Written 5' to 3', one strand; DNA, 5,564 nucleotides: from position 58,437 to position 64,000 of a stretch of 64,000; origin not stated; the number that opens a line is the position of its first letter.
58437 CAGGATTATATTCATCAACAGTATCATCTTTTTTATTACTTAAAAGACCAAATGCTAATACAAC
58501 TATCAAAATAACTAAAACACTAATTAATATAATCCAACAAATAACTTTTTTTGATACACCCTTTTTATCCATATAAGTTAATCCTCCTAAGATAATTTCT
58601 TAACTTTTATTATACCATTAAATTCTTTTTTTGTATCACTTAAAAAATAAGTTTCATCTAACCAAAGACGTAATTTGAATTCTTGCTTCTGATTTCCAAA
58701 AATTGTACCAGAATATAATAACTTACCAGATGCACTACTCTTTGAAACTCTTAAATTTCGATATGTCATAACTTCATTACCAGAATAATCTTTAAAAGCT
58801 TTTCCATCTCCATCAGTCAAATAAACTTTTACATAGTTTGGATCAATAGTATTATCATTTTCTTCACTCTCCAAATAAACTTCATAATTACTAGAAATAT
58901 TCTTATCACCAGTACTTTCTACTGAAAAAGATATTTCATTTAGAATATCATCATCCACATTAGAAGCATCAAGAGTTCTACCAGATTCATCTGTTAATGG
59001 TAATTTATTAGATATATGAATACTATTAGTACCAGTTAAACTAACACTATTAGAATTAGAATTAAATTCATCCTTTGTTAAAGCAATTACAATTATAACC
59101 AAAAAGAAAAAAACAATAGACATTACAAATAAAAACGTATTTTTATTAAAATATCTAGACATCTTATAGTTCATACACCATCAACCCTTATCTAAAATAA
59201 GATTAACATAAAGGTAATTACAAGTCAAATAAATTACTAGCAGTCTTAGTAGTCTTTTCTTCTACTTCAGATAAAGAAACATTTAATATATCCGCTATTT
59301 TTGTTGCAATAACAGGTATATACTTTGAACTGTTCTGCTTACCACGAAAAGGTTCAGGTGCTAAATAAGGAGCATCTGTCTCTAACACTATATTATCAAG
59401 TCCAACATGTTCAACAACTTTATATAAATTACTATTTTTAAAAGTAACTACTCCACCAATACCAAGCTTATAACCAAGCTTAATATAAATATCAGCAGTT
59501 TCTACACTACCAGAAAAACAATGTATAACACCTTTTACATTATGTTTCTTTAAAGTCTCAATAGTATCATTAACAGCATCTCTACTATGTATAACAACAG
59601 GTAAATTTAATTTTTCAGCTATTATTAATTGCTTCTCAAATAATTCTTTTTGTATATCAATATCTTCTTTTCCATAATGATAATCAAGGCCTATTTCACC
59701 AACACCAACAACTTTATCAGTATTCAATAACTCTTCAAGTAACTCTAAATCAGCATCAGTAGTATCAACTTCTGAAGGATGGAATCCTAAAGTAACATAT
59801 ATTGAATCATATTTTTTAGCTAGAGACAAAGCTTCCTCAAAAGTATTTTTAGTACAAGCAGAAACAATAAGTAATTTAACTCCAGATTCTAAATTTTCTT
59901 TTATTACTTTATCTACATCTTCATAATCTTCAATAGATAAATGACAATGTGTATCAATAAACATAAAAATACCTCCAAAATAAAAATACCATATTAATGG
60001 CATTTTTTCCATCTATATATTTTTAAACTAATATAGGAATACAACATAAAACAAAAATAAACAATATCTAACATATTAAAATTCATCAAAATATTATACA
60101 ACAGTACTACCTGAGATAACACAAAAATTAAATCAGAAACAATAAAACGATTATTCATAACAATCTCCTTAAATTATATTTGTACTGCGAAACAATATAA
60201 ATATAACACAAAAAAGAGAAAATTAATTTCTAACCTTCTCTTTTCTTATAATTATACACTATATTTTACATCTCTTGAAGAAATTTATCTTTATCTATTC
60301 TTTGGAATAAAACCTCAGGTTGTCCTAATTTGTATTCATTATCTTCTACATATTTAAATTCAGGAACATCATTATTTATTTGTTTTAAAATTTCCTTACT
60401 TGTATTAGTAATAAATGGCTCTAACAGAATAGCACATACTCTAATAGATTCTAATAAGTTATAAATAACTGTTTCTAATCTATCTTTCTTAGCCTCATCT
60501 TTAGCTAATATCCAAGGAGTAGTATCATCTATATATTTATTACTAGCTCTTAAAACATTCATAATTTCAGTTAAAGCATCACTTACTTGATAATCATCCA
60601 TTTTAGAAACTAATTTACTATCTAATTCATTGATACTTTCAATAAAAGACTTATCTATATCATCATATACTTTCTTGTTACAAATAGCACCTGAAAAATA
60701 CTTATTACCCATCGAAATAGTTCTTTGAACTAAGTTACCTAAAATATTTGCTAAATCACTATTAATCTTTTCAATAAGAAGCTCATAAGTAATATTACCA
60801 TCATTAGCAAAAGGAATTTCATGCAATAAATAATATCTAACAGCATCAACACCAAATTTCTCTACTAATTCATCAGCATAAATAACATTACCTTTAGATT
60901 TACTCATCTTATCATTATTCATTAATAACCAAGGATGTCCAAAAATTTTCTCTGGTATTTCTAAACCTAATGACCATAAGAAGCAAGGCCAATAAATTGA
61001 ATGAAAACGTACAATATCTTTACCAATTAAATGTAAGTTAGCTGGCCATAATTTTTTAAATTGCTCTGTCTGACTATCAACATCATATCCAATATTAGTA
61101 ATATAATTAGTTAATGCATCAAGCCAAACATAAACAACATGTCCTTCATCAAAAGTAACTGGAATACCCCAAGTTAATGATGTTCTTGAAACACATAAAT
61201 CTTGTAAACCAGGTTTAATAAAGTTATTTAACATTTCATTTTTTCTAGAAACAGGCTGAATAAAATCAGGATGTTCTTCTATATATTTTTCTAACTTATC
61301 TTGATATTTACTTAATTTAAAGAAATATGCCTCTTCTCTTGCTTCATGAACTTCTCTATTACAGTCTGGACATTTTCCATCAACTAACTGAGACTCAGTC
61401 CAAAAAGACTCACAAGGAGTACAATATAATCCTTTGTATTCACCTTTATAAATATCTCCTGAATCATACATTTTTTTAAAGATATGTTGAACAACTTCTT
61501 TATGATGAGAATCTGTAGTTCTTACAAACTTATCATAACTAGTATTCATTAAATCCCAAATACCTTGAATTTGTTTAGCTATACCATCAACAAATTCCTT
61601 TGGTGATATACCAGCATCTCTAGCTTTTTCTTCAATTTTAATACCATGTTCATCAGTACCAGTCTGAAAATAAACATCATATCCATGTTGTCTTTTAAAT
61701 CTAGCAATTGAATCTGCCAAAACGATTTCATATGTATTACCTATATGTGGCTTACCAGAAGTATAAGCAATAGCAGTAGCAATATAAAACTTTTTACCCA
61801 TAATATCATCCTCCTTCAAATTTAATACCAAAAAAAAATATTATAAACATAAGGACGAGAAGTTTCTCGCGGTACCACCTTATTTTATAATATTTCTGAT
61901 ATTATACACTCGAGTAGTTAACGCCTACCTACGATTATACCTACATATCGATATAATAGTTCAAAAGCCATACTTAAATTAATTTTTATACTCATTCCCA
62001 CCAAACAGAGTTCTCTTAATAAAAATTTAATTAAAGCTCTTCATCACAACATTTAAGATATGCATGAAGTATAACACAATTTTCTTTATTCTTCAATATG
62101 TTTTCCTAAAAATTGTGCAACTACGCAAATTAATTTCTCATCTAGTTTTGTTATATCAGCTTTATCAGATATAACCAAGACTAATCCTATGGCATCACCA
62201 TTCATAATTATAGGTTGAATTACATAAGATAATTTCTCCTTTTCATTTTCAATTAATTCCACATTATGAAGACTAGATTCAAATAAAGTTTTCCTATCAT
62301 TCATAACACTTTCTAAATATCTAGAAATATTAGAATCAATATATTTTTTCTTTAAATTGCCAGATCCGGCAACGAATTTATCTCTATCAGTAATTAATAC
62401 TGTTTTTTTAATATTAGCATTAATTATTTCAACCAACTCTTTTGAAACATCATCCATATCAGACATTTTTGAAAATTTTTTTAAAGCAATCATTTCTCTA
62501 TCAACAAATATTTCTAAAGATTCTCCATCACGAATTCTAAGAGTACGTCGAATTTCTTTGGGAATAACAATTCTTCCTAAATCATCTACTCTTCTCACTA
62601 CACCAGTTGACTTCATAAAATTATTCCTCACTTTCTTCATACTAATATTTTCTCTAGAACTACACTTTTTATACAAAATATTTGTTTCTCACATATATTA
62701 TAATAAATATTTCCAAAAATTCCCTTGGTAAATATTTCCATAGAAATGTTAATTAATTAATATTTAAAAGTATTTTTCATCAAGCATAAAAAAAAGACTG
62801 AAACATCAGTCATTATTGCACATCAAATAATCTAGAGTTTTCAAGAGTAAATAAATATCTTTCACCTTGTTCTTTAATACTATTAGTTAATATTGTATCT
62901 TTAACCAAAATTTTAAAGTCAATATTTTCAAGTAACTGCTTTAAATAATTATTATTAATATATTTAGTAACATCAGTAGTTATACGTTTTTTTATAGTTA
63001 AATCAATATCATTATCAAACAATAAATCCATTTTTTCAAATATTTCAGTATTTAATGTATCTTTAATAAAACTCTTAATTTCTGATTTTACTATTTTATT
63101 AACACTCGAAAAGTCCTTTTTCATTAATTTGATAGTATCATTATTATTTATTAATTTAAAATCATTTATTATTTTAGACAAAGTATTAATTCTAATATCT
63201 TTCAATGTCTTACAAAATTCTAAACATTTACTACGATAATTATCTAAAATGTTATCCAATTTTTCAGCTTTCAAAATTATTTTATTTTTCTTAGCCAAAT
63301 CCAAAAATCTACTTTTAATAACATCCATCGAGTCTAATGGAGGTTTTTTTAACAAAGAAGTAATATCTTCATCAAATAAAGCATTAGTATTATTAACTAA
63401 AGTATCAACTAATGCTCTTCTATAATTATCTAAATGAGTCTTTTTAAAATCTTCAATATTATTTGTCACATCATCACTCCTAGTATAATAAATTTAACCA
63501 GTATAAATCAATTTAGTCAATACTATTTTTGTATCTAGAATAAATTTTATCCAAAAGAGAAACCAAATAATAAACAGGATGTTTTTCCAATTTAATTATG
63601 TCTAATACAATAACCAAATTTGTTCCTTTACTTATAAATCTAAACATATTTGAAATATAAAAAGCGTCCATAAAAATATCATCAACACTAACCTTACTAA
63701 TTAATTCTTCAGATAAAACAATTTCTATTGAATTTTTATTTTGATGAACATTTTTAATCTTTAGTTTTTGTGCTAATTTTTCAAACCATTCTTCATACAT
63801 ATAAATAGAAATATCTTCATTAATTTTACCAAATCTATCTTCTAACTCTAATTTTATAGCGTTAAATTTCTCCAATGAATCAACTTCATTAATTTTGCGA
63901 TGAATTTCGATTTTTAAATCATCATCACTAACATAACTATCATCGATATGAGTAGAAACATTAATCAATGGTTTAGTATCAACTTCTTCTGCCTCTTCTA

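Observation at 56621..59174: SipW-type signal peptidase preceded by three divergent paralogous anchored proteins: candidate TasA/TapA-like fibre or spore-surface module inside the tatD-rsmA operon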

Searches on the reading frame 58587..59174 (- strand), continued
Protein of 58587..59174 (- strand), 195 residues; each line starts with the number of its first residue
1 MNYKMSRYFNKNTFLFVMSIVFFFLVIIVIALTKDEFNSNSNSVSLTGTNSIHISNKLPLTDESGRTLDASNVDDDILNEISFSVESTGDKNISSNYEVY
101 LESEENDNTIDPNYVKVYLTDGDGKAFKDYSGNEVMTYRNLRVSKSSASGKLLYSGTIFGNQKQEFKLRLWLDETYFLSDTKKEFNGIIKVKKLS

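Call 43: fold_search(model_id=the predicted structure, library=pdb)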
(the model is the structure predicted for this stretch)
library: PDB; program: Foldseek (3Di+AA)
matches with E <= 10: 1283; with E <= 0.001: 0
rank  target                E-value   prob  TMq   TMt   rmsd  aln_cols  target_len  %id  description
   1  5azw_B                4.3e-03  0.99  0.27  0.47   6.0       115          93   11  Crystal structure of p24beta1 GOLD domain (released 2016-09-14)
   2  8zqf                  6.3e-03  0.87  0.29  0.29  12.6       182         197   15  Crystal structure of a novel alginate-binding carbohydrate binding module (released 2024-06-12)
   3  8ad2_A                7.0e-03  0.95  0.31  0.35   9.0       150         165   17  Tobacco lectin Nictaba in complex with triacetylchitotriose (released 2023-01-18)
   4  5azw_A                8.8e-03  0.97  0.27  0.45   5.9       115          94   12  Crystal structure of p24beta1 GOLD domain (released 2016-09-14)
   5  7kmp                  1.3e-02  0.41  0.24  0.07  16.0       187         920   10  Crystal structure of the GH31 alpha-xylosidase (Xac1773) from Xanthomonas citri (released 2021-05-26)
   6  5iqm_A                1.4e-02  0.92  0.32  0.42   7.4       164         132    8  Crystal structure of the E. coli type 1 pilus subunit FimG (engineered variant with substitution Q134E; N-terminal Fim (released 2016-07-06)
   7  8ad2_G                1.5e-02  0.87  0.30  0.35   9.0       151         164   17  Tobacco lectin Nictaba in complex with triacetylchitotriose (released 2023-01-18)
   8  9wfh_A                1.6e-02  0.33  0.21  0.24  12.6       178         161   11  Carbohydrate-binding module 32 of LnbB from Bifidobacterium bifidum, ligand free form, multiple small-wedge data set (released 2025-11-19)
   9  6om2_C                1.8e-02  0.94  0.32  0.13   8.7       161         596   12  Crystal structure of atypical integrin alphaV beta8 with proTGF-beta1 ligand peptide (released 2019-12-11)
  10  1h6e_A                1.9e-02  0.69  0.23  0.21  10.4       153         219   14  MU2 ADAPTIN SUBUNIT (AP50) OF AP2 ADAPTOR (SECOND DOMAIN), COMPLEXED WITH CTLA-4 INTERNALIZATION PEPTIDE TTGVYVKMPPT (released 2001-11-28)
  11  3jwn_G                2.0e-02  0.69  0.29  0.36  10.5       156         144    7  Complex of FimC, FimF, FimG and FimH (released 2010-06-16)
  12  2df7_H                2.1e-02  0.90  0.33  0.19   8.3       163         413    9  Crystal structure of infectious bursal disease virus VP2 subviral particle (released 2006-06-27)
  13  5iqo_A                2.1e-02  0.84  0.28  0.37   6.1       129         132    6  Crystal structure of the E. coli type 1 pilus subunit FimG (engineered variant with substitutions Q134E and S138E; N-t (released 2016-07-06)
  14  4jdo_C                2.1e-02  0.77  0.31  0.28   9.2       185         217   16  Secreted chlamydial protein pgp3, coiled-coil deletion (released 2013-06-05)
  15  4um9_A                2.1e-02  0.66  0.25  0.11  11.2       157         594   11  Crystal structure of alpha V beta 6 with peptide (released 2014-11-12)
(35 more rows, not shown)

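Call 66: search_protein_families(library=ncbifam, proteins=[P0178, P0186, P0215, P0143, P0167, P0193, P0236], max_evalue=10)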
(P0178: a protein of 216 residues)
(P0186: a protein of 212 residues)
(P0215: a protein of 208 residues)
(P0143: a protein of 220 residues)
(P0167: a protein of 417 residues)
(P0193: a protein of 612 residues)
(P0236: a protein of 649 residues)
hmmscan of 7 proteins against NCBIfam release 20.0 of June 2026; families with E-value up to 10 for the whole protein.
P0178 (216 aa): 0 families

P0186 (212 aa): 2 families
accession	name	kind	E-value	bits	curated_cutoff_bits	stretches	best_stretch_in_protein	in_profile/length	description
NF040942.2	hypo_ExtJ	equivalog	0.033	14.6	52.5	1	12-72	5-51/77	selenite/tellurite reduction operon protein ExtJ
NF007289.1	PRK09757.1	equivalog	0.053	13.2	300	1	10-70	39-101/241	PTS galactosamine transporter subunit IIC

P0215 (208 aa): 1 family
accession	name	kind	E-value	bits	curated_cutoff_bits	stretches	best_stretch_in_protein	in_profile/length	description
NF040942.2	hypo_ExtJ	equivalog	4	7.9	52.5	1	12-54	6-44/77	selenite/tellurite reduction operon protein ExtJ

P0143 (220 aa): 0 families

P0167 (417 aa): 1 family
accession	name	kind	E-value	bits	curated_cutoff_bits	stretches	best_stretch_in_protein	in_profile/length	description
NF012211.1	tand_rpt_95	domain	1.2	9.1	90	1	58-103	27-72/98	tandem-95 repeat protein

P0193 (612 aa): 0 families

P0236 (649 aa): 3 families
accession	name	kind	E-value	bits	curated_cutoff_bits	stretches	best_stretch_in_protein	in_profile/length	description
NF047961.1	adhesin_HupY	equivalog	3.8e-16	58.4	1250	2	313-379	189-256/978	leucine-rich repeat adhesin HupY/LrrG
NF053819.1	EF0750_LPXTG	subfamily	0.033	14.7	47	1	1-40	1-41/105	EF2685/EF0750 family sortase-dependent surface protein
NF040942.2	hypo_ExtJ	equivalog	0.094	13.1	52.5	1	5-54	2-46/77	selenite/tellurite reduction operon protein ExtJ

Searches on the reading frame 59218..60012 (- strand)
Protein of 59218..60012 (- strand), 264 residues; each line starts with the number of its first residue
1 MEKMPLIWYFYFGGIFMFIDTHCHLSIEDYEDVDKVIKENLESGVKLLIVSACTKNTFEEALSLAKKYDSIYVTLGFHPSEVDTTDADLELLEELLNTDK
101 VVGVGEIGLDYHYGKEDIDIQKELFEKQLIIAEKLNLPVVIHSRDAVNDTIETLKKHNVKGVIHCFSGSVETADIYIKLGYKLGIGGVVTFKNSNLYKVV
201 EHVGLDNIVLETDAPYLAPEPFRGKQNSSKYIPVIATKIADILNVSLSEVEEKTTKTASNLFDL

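Call 3: search_protein_families(library=pfam, proteins=[window:59218-60012:-], max_evalue=1)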
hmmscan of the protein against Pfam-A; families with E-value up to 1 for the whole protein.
window:59218-60012:- (264 aa): 6 families
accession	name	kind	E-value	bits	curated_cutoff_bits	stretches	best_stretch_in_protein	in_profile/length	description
PF01026.27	TatD_DNase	-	2.7e-78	263.3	27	1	19-262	1-252/253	TatD related DNase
PF01979.26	Amidohydro_1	-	0.0016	18.2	25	1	18-166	6-177/345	Amidohydrolase family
PF13419.12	HAD_2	-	0.0019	18.8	23.8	0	26-67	77-118/178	Haloacid dehalogenase-like hydrolase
PF00107.32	ADH_zinc_N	-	0.0049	17.3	31.8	1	29-77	43-90/129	Zinc-binding dehydrogenase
PF04909.20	Amidohydro_2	-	0.026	14.7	26.4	0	57-98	191-235/289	Amidohydrolase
PF02709.20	Glyco_transf_7C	-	0.14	12.2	23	0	171-199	6-34/78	N-terminal domain of galactosyltransferase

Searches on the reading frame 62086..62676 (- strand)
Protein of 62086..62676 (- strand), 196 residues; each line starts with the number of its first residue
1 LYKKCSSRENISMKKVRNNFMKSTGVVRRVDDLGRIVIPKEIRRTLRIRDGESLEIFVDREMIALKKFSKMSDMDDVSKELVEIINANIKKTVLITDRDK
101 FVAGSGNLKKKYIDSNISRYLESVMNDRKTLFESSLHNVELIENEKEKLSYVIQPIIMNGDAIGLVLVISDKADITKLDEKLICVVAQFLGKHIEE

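Call 23: search_protein_families(library=pfam, proteins=[window:62086-62676:-], max_evalue=0.00001)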
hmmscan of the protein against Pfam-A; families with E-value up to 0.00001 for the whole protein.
window:62086-62676:- (196 aa): 2 families
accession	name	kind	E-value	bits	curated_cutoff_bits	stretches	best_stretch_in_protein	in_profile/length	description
PF15714.11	SpoVT_C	-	4.3e-30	104.8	27.5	1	73-195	1-128/128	Stage V sporulation protein T C-terminal, transcription factor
PF04014.23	MazE_antitoxin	-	1.1e-09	38.5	24.7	1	27-67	1-42/48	Antidote-toxin recognition MazE, bacterial antitoxin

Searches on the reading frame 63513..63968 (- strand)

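Call 23: search_protein_families(library=pfam, proteins=[window:63513-63968:-], max_evalue=0.00001)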
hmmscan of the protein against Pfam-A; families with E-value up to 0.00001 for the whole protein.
window:63513-63968:- (151 aa): 1 family
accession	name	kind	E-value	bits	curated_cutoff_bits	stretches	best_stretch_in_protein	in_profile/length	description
PF03461.20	TRCF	-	9.4e-16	58.4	25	1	3-88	2-87/95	TRCF domain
